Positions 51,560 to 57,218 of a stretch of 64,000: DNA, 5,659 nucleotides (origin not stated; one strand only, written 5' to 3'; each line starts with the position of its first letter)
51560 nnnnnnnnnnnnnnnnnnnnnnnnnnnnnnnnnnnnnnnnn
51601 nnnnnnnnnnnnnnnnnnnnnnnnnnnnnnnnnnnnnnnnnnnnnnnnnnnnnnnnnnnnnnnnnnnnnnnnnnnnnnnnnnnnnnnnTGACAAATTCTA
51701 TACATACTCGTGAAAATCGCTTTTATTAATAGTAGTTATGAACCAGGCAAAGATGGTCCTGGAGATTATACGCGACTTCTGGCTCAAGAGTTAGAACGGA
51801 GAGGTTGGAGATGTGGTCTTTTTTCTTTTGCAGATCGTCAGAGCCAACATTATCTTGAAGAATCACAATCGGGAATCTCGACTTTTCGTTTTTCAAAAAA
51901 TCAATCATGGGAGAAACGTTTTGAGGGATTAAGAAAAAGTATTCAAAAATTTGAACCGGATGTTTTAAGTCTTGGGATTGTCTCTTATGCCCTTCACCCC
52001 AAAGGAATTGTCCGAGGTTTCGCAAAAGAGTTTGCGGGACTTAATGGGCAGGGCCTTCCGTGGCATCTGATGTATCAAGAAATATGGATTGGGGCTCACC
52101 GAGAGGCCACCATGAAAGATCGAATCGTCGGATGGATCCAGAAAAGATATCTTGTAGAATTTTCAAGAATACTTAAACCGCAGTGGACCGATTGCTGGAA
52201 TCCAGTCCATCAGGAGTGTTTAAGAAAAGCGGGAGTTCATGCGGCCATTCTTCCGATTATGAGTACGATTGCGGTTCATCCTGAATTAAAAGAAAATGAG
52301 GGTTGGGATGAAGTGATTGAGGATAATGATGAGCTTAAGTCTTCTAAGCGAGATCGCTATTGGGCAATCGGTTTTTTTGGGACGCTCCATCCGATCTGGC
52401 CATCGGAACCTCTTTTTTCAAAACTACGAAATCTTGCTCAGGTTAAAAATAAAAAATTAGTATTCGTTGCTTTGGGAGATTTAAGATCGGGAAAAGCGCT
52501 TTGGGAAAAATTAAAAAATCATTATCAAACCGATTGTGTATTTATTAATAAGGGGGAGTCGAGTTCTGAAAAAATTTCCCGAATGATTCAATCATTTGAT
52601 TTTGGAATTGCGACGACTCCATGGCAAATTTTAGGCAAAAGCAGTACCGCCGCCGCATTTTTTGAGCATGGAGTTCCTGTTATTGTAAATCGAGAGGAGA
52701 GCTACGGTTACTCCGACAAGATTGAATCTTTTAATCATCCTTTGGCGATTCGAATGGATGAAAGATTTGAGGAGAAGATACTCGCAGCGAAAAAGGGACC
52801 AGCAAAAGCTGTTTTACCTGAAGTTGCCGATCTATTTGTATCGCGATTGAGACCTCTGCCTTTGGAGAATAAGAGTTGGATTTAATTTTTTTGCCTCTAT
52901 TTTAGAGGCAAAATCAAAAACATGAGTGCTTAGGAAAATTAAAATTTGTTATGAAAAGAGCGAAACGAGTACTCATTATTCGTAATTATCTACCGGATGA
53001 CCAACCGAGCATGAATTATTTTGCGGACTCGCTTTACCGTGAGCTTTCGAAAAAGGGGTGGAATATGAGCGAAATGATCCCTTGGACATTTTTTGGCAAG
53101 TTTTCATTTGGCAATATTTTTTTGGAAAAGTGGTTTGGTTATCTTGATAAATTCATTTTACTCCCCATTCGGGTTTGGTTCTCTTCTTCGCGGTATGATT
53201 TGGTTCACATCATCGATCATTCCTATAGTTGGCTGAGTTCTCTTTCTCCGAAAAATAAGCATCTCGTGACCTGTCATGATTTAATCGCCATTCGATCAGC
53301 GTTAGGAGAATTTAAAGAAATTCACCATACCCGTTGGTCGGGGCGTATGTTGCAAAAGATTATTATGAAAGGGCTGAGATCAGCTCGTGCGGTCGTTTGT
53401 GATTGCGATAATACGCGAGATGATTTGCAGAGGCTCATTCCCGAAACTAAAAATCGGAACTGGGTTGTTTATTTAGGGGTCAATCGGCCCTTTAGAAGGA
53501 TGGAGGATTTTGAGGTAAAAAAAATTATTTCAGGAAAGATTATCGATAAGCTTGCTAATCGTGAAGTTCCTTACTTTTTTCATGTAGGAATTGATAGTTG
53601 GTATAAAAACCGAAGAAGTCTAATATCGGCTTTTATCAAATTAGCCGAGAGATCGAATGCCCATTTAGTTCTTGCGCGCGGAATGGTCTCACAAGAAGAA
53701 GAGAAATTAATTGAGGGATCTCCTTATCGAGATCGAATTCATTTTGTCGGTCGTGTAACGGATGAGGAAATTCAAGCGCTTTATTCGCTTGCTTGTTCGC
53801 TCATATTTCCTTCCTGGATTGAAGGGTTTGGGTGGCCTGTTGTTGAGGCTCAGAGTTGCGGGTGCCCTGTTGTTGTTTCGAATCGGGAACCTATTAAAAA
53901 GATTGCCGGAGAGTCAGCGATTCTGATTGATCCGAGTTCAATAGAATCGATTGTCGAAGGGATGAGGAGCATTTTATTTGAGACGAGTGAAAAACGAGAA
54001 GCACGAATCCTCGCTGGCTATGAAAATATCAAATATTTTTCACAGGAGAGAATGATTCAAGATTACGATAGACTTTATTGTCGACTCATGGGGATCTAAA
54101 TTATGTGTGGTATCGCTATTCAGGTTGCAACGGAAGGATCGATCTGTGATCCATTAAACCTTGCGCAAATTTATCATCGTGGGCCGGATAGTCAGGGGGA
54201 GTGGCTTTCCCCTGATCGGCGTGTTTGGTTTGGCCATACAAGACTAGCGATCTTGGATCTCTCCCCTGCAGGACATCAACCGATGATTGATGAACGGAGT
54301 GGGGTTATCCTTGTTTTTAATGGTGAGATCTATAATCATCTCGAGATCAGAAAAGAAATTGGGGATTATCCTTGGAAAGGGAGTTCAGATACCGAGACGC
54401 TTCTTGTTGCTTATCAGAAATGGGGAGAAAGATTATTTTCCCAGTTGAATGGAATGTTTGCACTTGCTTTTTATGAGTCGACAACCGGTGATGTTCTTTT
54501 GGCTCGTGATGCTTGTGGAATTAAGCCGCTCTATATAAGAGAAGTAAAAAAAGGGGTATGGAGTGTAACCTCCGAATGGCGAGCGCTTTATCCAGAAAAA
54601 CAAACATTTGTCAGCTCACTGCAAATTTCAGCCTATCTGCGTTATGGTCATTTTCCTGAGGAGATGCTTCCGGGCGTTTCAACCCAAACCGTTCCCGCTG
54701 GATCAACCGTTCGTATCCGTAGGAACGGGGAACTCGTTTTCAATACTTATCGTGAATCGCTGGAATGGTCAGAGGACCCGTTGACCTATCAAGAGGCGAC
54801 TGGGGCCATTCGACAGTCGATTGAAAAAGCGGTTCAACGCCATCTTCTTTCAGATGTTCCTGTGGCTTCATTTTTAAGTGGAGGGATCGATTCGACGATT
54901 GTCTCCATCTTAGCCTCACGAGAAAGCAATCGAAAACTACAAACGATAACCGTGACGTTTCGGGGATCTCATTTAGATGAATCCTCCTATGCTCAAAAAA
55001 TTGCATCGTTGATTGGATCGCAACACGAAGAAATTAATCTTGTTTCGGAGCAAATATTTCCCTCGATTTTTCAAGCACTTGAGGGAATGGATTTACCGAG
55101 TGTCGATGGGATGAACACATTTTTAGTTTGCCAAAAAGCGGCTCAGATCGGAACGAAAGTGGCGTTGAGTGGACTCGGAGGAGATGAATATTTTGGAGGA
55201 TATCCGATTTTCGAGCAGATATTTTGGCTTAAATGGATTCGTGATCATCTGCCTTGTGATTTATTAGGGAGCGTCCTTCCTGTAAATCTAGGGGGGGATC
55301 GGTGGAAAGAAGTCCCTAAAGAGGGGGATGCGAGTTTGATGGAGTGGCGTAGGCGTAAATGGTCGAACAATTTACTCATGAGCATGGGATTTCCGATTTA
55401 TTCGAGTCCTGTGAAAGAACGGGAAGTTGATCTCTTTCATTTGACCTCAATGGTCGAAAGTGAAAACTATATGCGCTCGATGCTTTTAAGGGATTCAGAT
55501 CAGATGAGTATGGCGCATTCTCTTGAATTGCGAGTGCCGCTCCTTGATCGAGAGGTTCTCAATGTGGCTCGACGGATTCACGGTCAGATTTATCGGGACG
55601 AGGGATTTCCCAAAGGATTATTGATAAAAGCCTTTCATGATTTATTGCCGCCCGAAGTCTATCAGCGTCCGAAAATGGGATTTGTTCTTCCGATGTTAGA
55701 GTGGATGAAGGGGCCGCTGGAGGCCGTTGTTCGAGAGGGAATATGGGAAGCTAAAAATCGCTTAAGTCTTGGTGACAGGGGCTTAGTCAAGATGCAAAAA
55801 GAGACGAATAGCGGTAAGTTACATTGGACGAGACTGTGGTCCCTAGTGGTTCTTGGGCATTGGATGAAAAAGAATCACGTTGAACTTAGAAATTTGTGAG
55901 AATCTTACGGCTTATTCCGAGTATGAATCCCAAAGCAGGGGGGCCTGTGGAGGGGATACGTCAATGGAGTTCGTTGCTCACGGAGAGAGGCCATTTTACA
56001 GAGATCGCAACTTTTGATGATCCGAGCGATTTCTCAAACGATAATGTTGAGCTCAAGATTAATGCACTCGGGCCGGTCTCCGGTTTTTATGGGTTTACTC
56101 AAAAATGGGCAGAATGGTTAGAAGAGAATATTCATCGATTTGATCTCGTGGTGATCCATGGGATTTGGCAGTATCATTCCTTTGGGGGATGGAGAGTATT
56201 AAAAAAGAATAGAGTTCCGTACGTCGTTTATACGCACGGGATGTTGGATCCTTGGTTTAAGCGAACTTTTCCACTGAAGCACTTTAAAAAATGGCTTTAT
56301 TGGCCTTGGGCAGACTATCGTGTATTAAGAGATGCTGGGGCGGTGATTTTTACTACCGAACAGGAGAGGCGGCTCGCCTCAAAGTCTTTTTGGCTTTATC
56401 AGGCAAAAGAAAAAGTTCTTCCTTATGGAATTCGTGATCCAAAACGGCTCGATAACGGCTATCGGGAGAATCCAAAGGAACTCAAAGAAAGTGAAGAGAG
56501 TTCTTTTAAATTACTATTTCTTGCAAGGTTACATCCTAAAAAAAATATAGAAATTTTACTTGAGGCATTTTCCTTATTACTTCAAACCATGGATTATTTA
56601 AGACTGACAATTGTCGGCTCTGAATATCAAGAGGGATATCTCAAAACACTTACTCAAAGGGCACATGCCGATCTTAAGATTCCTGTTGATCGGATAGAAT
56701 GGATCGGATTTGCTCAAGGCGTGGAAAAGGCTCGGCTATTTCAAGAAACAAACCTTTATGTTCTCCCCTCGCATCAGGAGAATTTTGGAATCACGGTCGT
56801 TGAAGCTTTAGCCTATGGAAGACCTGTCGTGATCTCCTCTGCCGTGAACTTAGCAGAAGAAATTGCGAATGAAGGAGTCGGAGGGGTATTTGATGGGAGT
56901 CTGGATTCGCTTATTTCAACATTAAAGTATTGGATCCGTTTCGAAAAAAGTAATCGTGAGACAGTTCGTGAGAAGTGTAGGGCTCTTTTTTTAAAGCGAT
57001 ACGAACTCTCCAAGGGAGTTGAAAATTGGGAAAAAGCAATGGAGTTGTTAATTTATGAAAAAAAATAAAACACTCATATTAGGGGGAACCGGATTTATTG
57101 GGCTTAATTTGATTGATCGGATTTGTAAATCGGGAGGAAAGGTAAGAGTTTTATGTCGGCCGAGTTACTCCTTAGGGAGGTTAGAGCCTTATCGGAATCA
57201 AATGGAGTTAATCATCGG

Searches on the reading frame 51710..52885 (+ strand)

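Call 9: search_protein_families(library=pfam, proteins=[window:51710-52885:+], max_evalue=0.0001)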
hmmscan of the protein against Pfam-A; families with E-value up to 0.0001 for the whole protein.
window:51710-52885:+ (391 aa): 0 families

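Call 69: search_protein_families(library=pfam, proteins=[window:51710-52885:+], max_evalue=0.01)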
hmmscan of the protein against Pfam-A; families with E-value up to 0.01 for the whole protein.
window:51710-52885:+ (391 aa): 1 family
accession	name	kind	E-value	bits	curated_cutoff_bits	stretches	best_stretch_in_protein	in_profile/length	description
PF13579.12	Glyco_trans_4_4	-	0.0019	19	29.7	0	16-148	2-125/158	Glycosyl transferase 4-like domain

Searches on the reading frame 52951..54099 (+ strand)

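Call 9: search_protein_families(library=pfam, proteins=[window:52951-54099:+], max_evalue=0.0001)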
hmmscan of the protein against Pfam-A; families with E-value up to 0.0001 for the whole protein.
window:52951-54099:+ (382 aa): 5 families
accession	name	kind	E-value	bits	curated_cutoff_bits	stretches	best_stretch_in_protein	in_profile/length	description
PF00534.26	Glycos_transf_1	-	3.8e-24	85.6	26.4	1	202-353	11-166/172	Glycosyl transferases group 1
PF13692.12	Glyco_trans_1_4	-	5.4e-19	69.3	27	1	209-342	4-140/142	Glycosyl transferases group 1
PF13439.12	Glyco_transf_4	-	3e-08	34.3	28.5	1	70-178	61-167/170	Glycosyltransferase Family 4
PF20706.3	GT4-conflict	-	7e-05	22.4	26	1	272-312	273-313/385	Family 4 Glycosyltransferase in conflict systems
PF13579.12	Glyco_trans_4_4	-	8.7e-05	23.4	29.7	0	74-162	64-145/158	Glycosyl transferase 4-like domain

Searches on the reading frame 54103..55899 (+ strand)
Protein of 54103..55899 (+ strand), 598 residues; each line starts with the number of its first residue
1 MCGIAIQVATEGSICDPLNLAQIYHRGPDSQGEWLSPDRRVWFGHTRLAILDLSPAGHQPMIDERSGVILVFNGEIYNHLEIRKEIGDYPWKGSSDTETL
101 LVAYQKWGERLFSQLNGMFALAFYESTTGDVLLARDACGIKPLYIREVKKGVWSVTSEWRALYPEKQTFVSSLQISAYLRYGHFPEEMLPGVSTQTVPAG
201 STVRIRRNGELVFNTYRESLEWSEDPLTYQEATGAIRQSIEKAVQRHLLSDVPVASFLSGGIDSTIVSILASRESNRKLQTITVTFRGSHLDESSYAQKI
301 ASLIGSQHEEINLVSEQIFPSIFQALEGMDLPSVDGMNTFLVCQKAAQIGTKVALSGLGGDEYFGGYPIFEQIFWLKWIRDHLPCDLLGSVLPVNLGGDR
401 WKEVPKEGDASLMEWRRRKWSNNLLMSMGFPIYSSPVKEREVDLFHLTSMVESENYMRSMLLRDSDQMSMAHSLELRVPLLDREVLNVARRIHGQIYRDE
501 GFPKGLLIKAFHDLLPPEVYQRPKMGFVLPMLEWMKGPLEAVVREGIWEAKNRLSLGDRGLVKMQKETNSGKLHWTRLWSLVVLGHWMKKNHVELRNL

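Call 9: search_protein_families(library=pfam, proteins=[window:54103-55899:+], max_evalue=0.0001)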
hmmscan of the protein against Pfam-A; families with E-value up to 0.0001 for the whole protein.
window:54103-55899:+ (598 aa): 4 families
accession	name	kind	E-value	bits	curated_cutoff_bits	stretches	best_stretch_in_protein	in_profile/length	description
PF00733.27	Asn_synthase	-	9.6e-71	239.7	21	1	236-588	2-353/354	Asparagine synthase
PF13537.11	GATase_7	-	1.9e-35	122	25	1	45-162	1-121/123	Glutamine amidotransferase domain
PF13522.11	GATase_6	-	2e-35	122.1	27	1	28-149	1-122/130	Glutamine amidotransferase domain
PF06508.19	QueC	-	6.3e-05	23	22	0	257-314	5-61/210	Queuosine biosynthesis protein QueC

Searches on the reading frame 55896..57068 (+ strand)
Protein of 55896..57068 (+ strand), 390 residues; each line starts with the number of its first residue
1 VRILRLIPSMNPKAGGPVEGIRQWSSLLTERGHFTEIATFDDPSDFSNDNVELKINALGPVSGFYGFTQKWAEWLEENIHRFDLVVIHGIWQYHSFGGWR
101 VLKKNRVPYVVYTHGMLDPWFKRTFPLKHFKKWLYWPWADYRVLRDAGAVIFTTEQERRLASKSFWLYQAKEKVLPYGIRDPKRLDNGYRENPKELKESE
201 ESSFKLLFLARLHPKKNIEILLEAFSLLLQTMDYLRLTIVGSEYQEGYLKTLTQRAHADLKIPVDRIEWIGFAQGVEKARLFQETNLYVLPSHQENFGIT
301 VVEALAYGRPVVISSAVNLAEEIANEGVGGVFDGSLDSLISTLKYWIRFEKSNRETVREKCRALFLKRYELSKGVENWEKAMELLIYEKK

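Call 10: search_protein_families(library=pfam, proteins=[window:55896-57068:+], max_evalue=0.0001)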
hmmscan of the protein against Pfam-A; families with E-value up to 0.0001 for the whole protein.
window:55896-57068:+ (390 aa): 6 families
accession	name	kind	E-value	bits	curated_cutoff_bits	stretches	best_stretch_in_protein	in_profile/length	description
PF00534.26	Glycos_transf_1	-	5.4e-26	91.6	26.4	1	198-352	10-161/172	Glycosyl transferases group 1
PF13692.12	Glyco_trans_1_4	-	2.8e-22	80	27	1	205-331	3-122/142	Glycosyl transferases group 1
PF13579.12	Glyco_trans_4_4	-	1.1e-15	58.7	29.7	1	15-178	1-158/158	Glycosyl transferase 4-like domain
PF13439.12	Glyco_transf_4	-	1e-13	52.1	28.5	1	15-179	2-166/170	Glycosyltransferase Family 4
PF20706.3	GT4-conflict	-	1.1e-11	44.8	26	1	180-328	172-324/385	Family 4 Glycosyltransferase in conflict systems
PF13524.12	Glyco_trans_1_2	-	4.3e-05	23.9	25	1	228-378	5-142/144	Glycosyl transferase-like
